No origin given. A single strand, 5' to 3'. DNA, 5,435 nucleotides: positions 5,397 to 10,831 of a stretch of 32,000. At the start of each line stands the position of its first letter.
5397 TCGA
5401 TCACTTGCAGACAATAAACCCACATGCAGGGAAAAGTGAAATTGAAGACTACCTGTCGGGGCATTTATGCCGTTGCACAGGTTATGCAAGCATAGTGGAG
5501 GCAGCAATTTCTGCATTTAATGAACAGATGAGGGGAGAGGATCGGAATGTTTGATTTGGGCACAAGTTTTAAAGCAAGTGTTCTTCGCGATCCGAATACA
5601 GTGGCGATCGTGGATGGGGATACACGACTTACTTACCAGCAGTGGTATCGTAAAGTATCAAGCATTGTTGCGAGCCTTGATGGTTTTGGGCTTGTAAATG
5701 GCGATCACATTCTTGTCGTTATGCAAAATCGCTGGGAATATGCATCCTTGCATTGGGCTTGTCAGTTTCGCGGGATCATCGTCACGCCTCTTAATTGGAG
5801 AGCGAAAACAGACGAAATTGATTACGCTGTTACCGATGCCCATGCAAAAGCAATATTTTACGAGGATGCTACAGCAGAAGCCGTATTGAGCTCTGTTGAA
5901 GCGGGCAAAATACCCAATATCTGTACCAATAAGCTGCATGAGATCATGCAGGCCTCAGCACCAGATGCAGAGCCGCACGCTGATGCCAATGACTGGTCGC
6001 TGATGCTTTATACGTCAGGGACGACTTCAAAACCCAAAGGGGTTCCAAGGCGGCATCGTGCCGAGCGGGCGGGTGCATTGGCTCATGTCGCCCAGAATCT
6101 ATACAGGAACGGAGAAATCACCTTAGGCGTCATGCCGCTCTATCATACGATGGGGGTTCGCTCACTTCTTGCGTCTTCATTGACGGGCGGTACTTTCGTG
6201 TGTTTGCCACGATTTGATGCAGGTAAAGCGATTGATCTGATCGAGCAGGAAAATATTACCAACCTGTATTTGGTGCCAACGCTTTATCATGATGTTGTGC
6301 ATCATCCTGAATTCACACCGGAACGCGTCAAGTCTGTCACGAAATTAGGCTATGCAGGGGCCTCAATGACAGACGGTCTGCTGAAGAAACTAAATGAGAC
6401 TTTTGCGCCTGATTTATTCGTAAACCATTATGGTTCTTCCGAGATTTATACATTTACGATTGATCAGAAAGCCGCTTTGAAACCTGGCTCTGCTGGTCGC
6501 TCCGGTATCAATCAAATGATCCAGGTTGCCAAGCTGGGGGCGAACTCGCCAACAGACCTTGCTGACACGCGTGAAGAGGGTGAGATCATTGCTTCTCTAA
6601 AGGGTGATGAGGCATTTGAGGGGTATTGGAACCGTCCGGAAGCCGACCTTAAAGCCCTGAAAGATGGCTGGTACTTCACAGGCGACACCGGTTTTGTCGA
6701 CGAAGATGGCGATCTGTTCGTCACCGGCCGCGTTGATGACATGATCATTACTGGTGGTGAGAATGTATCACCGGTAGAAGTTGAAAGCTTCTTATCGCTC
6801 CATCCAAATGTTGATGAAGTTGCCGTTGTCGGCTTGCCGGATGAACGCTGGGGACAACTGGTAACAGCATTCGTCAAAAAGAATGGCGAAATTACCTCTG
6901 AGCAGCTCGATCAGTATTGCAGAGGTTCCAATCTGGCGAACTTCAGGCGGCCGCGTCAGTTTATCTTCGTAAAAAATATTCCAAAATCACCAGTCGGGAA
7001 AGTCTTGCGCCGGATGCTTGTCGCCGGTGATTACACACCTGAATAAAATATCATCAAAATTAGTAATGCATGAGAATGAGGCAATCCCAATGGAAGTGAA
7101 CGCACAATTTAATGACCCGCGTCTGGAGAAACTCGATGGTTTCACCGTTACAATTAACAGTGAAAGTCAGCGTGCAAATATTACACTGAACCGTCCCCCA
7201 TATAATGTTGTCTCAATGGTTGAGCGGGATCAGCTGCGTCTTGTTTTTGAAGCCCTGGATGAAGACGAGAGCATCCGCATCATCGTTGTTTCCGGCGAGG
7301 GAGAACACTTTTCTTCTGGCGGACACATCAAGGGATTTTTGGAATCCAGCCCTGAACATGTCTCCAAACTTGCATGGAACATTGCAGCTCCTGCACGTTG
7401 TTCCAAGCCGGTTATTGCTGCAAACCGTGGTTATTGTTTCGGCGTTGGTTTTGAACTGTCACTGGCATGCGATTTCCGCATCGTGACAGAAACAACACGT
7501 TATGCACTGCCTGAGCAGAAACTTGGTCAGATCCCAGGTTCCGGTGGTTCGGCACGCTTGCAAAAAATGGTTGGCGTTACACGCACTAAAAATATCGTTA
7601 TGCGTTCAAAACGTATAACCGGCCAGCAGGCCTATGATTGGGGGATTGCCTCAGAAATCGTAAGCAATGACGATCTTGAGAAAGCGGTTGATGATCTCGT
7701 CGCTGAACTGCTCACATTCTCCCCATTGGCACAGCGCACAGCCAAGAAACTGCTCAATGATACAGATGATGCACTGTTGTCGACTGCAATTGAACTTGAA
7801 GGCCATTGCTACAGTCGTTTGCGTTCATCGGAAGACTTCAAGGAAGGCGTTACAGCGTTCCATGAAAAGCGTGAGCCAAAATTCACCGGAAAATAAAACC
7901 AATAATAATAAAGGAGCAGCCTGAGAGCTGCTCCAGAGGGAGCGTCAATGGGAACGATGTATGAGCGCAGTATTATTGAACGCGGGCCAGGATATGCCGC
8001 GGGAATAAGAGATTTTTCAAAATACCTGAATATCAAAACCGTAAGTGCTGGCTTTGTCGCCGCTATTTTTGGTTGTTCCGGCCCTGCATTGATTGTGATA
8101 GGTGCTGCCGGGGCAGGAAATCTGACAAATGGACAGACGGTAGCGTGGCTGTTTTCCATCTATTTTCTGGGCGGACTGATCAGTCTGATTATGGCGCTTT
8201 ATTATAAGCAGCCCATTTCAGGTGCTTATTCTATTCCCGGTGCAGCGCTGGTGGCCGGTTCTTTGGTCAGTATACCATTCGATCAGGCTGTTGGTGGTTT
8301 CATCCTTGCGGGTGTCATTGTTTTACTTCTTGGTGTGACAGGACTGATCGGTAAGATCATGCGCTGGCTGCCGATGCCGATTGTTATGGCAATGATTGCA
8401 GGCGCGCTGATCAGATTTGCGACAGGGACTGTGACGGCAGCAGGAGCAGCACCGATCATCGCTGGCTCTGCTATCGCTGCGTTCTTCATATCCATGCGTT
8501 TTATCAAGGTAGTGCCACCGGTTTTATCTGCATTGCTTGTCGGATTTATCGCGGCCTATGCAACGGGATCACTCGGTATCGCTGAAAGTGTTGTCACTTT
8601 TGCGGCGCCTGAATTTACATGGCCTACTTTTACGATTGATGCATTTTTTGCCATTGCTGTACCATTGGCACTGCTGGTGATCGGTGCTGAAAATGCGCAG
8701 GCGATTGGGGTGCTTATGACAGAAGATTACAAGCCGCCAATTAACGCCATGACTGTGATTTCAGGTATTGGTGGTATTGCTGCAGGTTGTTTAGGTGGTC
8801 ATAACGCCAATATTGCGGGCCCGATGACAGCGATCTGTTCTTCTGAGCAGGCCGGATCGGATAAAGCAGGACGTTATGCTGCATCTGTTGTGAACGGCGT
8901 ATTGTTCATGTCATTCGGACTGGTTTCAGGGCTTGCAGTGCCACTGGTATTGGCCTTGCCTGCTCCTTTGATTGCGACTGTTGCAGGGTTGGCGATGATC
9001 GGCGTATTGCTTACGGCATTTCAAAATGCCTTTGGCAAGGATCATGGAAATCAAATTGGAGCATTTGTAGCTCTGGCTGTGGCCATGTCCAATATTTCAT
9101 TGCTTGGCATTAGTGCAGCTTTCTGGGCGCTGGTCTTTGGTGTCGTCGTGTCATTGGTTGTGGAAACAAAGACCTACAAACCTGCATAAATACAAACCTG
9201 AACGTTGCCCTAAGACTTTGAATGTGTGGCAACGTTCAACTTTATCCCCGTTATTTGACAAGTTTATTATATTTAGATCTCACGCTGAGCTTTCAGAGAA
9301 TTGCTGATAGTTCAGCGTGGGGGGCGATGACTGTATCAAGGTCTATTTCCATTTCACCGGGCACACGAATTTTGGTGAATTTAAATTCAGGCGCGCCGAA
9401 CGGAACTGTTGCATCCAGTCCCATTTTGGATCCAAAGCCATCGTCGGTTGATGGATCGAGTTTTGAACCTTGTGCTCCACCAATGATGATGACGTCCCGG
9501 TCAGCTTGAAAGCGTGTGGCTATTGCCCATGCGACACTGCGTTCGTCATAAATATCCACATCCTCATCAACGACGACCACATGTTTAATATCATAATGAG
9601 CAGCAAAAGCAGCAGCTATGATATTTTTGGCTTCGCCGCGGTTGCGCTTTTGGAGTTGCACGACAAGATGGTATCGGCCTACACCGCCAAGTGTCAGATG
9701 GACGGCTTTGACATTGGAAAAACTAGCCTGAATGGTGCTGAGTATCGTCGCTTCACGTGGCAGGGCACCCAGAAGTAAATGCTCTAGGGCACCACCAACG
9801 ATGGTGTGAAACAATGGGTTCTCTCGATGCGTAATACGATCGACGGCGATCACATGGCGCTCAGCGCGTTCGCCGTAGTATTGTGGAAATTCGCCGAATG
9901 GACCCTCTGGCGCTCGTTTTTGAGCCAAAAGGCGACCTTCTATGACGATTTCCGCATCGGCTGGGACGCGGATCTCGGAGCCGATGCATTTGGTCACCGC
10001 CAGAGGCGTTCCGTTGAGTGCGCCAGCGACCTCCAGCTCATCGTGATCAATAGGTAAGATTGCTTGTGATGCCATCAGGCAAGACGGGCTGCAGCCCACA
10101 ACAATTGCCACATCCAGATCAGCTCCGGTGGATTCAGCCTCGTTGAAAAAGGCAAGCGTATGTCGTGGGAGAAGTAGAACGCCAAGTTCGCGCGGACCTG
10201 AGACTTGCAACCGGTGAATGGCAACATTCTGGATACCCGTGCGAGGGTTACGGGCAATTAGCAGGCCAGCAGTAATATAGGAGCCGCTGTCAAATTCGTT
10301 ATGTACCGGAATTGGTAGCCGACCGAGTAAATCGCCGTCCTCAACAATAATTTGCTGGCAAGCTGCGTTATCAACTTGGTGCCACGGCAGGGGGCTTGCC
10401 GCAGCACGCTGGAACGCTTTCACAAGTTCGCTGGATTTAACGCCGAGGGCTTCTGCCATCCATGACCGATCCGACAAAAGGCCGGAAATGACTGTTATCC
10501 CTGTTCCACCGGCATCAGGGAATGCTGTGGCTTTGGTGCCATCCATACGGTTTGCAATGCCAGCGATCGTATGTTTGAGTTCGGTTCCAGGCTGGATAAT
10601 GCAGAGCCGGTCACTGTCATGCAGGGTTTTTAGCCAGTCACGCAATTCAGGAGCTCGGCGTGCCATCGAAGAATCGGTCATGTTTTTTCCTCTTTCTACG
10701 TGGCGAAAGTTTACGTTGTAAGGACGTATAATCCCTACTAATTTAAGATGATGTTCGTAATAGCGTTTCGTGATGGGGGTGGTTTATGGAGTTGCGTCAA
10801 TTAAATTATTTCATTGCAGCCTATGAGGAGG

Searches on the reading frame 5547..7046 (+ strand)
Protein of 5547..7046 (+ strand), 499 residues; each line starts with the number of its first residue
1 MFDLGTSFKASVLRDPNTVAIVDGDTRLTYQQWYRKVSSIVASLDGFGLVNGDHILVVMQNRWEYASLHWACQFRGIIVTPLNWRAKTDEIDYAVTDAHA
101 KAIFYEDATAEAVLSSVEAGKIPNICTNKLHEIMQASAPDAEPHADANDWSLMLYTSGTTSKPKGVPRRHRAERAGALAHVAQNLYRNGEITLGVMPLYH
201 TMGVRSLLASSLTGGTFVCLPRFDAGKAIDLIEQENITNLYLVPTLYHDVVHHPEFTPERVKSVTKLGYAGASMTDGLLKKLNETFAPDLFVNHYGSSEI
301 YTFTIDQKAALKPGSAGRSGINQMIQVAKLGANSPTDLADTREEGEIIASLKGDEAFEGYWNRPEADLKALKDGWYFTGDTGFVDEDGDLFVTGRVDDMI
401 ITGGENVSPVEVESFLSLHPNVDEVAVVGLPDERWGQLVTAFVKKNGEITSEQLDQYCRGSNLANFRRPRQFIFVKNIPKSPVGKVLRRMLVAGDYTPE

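Call 4: search_protein_families(library=pfam, proteins=[window:5547-7046:+])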
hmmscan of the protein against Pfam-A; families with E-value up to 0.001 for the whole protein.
window:5547-7046:+ (499 aa): 2 families
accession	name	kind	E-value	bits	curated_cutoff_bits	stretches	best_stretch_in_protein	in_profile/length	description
PF00501.34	AMP-binding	-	1.4e-60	205.5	29.9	1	9-361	2-384/384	AMP-binding enzyme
PF13193.12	AMP-binding_C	-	7.8e-17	62.4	24.5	1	411-485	1-76/76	AMP-binding enzyme C-terminal domain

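Call 17: search_protein_families(library=ncbifam, proteins=[window:5547-7046:+], max_evalue=1e-20)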
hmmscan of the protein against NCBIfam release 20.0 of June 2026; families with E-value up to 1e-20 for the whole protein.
window:5547-7046:+ (499 aa): 83 families (the best 25 are shown)
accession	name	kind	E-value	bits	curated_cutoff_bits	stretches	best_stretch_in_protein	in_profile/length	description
NF004837.0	PRK06187.1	subfamily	1.5e-105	353.4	476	1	6-491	12-518/531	long-chain-fatty-acid--CoA ligase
NF006182.0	PRK08316.1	subfamily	8.4e-95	318.2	663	1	7-491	16-513/523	fatty acyl-CoA synthetase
NF002966.0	PRK03640.1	equivalog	7e-82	275.5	556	1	13-492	13-477/483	o-succinylbenzoate--CoA ligase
NF052269.1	Staph_lig_FadD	equivalog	9.6e-80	268.3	650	1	15-489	13-487/499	long-chain-fatty-acid--CoA ligase FadD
NF005307.0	PRK06839.1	equivalog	8.6e-76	255.5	748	1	15-492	15-490/496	o-succinylbenzoate--CoA ligase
NF005676.0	PRK07470.1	equivalog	3.7e-74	250.3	774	1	3-491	21-525/544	acyl-CoA synthetase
NF006181.0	PRK08314.1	subfamily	9.1e-74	248.7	705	1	129-491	185-550/563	long-chain-fatty-acid--CoA ligase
NF005801.1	PRK07656.1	equivalog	4.2e-73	246.7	657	1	17-491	16-499/500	FadD3 family acyl-CoA ligase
NF004797.0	PRK06145.1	equivalog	8.7e-71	238.7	850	1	1-492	1-492/499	acyl-CoA synthetase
NF006572.0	PRK09088.1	equivalog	1.6e-68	231.6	696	1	14-491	13-483/491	acyl-CoA synthetase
NF052580.1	Str24CoAsynCasG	equivalog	2.9e-67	227.2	750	1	21-491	59-546/548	steroid-24-oyl-CoA synthetase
NF009071.0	PRK12406.1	subfamily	3.6e-67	226.9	701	1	19-491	4-498/510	acyl-CoA synthetase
NF005857.1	PRK07786.1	exception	4.5e-67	226.7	733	1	13-490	20-507/513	fatty-acid--CoA ligase FadD5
NF004114.0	PRK05605.1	equivalog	5.8e-67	226.3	766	1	137-490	210-564/575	long-chain-fatty-acid--CoA ligase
NF006020.0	PRK08162.1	subfamily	5.2e-66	223.1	677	1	16-490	33-533/545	acyl-CoA synthetase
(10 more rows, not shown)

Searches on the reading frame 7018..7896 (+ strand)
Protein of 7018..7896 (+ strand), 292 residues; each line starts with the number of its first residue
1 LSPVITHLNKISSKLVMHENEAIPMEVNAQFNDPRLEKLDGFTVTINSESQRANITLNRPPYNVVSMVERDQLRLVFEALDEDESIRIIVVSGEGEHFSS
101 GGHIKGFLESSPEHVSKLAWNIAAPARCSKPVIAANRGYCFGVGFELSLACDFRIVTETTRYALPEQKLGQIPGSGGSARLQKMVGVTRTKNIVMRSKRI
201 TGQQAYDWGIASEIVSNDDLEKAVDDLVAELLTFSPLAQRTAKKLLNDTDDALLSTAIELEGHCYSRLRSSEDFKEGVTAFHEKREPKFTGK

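Call 4: search_protein_families(library=pfam, proteins=[window:7018-7896:+])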
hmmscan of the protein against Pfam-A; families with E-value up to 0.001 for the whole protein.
window:7018-7896:+ (292 aa): 2 families
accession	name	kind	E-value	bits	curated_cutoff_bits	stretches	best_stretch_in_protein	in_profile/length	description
PF00378.25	ECH_1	-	3.7e-51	174.3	27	1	53-291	7-250/251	Enoyl-CoA hydratase/isomerase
PF16113.10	ECH_2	-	1.9e-28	100.4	27.2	1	54-229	3-186/335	Enoyl-CoA hydratase/isomerase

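Call 17: search_protein_families(library=ncbifam, proteins=[window:7018-7896:+], max_evalue=1e-20)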
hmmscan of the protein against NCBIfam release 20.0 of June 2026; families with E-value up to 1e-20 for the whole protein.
window:7018-7896:+ (292 aa): 55 families (the best 25 are shown)
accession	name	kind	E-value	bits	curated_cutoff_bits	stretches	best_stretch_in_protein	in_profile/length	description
NF005803.0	PRK07658.1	equivalog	1e-55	188.9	313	1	45-292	5-257/257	enoyl-CoA hydratase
NF006007.0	PRK08138.1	subfamily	1e-51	175.8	355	1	48-292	14-261/261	enoyl-CoA hydratase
NF042430.2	EnCoAhydt_DpgD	equivalog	1.5e-47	162.2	400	1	49-291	4-257/258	enoyl-CoA-hydratase DpgD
NF005802.0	PRK07657.1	equivalog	5.3e-46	157.3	363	1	49-292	11-260/260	enoyl-CoA hydratase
NF007239.0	PRK09674.1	equivalog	3.4e-45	154.5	371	1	47-292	9-257/257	2,3-dehydroadipyl-CoA hydratase PaaF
NF051848.1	EnCoAHydtEchA19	equivalog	7.5e-43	146.9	400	1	44-292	2-258/258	enoyl-CoA hydratase EchA19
NF004475.0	PRK05809.1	subfamily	9.7e-43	146.5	394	1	44-291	6-259/260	short-chain-enoyl-CoA hydratase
NF006566.0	PRK09076.1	subfamily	1.6e-42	145.9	286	1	44-290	7-258/260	enoyl-CoA hydratase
NF004781.0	PRK06127.1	subfamily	9.8e-42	143.5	291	1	45-292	14-269/269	enoyl-CoA hydratase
NF006100.0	PRK08252.1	subfamily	1.9e-41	142.3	282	1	44-292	5-254/254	crotonase/enoyl-CoA hydratase family protein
NF006699.0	PRK09245.1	subfamily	4.7e-40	137.5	354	1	46-291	7-265/266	crotonase/enoyl-CoA hydratase family protein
NF005073.0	PRK06495.1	subfamily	5.8e-40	137.2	296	1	46-292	8-257/257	enoyl-CoA hydratase/isomerase family protein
NF004796.0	PRK06144.1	subfamily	6e-40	137.4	272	1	44-292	10-262/262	enoyl-CoA hydratase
NF004517.0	PRK05862.1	equivalog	2.4e-39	135.4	396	1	44-290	6-255/257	enoyl-CoA hydratase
NF005804.0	PRK07659.1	equivalog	1.3e-38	133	311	1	43-291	7-259/260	enoyl-CoA hydratase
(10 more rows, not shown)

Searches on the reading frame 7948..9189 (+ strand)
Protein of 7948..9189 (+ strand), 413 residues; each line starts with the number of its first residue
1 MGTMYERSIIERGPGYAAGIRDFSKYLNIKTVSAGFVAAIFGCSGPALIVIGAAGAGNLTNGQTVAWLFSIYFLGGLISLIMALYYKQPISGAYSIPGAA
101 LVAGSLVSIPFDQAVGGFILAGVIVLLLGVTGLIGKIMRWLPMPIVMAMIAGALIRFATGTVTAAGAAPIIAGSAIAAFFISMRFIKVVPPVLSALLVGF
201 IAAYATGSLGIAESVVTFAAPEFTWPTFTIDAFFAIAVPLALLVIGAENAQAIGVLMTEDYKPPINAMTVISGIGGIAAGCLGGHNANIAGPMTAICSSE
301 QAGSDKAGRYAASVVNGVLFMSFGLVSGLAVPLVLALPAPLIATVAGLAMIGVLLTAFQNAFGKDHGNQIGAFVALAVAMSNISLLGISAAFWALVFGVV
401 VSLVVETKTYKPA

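Call 4: search_protein_families(library=pfam, proteins=[window:7948-9189:+])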
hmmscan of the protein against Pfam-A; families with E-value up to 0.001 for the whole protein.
window:7948-9189:+ (413 aa): 2 families
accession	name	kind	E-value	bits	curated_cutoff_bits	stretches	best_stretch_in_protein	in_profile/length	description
PF03594.19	BenE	-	2.8e-75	254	27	1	28-402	4-376/378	Benzoate membrane transport protein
PF16983.11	MFS_MOT1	-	8.8e-07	29.7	30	1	70-153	31-107/111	Molybdate transporter of MFS superfamily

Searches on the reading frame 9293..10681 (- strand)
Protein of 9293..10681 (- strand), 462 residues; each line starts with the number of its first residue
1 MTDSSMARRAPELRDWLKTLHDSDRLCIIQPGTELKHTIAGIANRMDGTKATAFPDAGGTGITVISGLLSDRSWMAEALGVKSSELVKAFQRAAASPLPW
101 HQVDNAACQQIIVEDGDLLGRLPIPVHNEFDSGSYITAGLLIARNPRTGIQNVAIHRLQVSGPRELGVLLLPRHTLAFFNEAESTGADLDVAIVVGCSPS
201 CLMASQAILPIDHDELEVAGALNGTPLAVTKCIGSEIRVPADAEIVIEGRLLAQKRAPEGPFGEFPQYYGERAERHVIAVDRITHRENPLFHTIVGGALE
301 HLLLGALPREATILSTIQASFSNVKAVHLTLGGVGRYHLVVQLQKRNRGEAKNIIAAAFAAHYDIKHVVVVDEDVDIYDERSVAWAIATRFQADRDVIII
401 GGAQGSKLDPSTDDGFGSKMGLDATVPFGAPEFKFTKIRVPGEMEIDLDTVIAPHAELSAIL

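Call 4: search_protein_families(library=pfam, proteins=[window:9293-10681:-])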
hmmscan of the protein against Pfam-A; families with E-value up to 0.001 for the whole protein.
window:9293-10681:- (462 aa): 3 families
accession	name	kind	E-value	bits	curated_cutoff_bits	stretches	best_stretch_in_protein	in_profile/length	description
PF01977.22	UbiD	-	1e-60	204.9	23.3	1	103-297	3-204/206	3-octaprenyl-4-hydroxybenzoate carboxy-lyase Rift-related domain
PF20696.2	UbiD_C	-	2.8e-37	128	24.2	1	304-424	3-127/127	3-octaprenyl-4-hydroxybenzoate carboxy-lyase C-terminal domain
PF20695.2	UbiD_N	-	5.1e-06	26.9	24.3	1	20-92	4-76/78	3-octaprenyl-4-hydroxybenzoate carboxy-lyase N-terminal domain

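Call 17: search_protein_families(library=ncbifam, proteins=[window:9293-10681:-], max_evalue=1e-20)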
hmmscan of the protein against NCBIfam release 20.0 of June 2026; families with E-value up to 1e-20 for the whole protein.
window:9293-10681:- (462 aa): 7 families
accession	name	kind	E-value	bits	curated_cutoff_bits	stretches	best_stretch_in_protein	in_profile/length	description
TIGR00148.1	TIGR00148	subfamily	2.1e-101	339.8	244.85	1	13-426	1-437/438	UbiD family decarboxylase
NF041204.1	VdcC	exception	3.8e-85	286.1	650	1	12-430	3-441/467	non-oxidative hydroxyarylic acid decarboxylases subunit C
TIGR03701.1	mena_SCO4490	equivalog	8.5e-57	192.8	495.9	1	97-412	106-425/433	menaquinone biosynthesis decarboxylase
NF008175.0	PRK10922.1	equivalog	1.5e-46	159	788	1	98-428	120-459/497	4-hydroxy-3-polyprenylbenzoate decarboxylase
NF041219.1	BagN_FevL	exception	7.6e-35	120.3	1000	1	83-392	105-433/502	bagremycin/ferroverdin biosynthesis UbiD family decarboxylase BagN/FevL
TIGR02724.1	phenyl_P_beta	equivalog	1e-32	113.1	468.95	1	116-429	116-444/472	phenylphosphate carboxylase subunit beta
TIGR02723.1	phenyl_P_alpha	equivalog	7.7e-27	94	564.6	1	91-412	99-425/485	phenylphosphate carboxylase subunit alpha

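Call 24: search_solved_structures(query=window:9293-10681:-, max_evalue=1e-20)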
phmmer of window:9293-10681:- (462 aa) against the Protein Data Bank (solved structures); distinct sequences matched with E-value up to 1e-20: 30.
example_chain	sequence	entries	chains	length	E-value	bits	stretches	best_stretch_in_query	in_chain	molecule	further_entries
6h6v_A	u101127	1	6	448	8e-123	413.8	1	12-448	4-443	3-polyprenyl-4-hydroxybenzoate decarboxylase and related decarboxylases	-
6h6x_B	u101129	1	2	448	1.2e-120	406.6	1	12-448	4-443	3-polyprenyl-4-hydroxybenzoate decarboxylase and related decarboxylases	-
7p9q_A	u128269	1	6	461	2.1e-63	218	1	15-431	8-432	AnInD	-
5o3m_A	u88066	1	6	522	3.4e-47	164.5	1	63-416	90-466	Protocatechuate decarboxylase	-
5ny5_A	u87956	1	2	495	1.1e-46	162.8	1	58-418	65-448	3,4-dihydroxybenzoate decarboxylase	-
5o3n_A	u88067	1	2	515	1.3e-46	162.6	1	58-418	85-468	3,4-dihydroxybenzoate decarboxylase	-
2idb_A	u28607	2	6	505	3.1e-44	154.8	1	97-427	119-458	3-octaprenyl-4-hydroxybenzoate carboxy-lyase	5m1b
5m1c_A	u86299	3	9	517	3.3e-44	154.7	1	97-427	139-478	3-octaprenyl-4-hydroxybenzoate carboxy-lyase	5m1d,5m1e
7ae4_A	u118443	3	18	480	1.4e-41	146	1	11-429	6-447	Phenolic acid decarboxylase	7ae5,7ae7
7pda_A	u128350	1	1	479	1.7e-35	126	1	60-413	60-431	UbiD family decarboxylase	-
7nf0_A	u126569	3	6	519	7.5e-32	114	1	119-414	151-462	Ferulic acid decarboxylase 1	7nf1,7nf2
7ney_A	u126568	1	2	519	5.2e-31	111.2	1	119-415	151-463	Ferulic acid decarboxylase 1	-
8crd_A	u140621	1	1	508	3e-29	105.4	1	89-417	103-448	Ferulic acid decarboxylase 1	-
6r2z_A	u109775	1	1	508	3.8e-29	105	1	90-417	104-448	Ferulic acid decarboxylase 1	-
4za4_A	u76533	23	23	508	3.8e-29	105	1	90-417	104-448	Fdc1 | Putative uncharacterized protein An03g06590 | A niger Fdc1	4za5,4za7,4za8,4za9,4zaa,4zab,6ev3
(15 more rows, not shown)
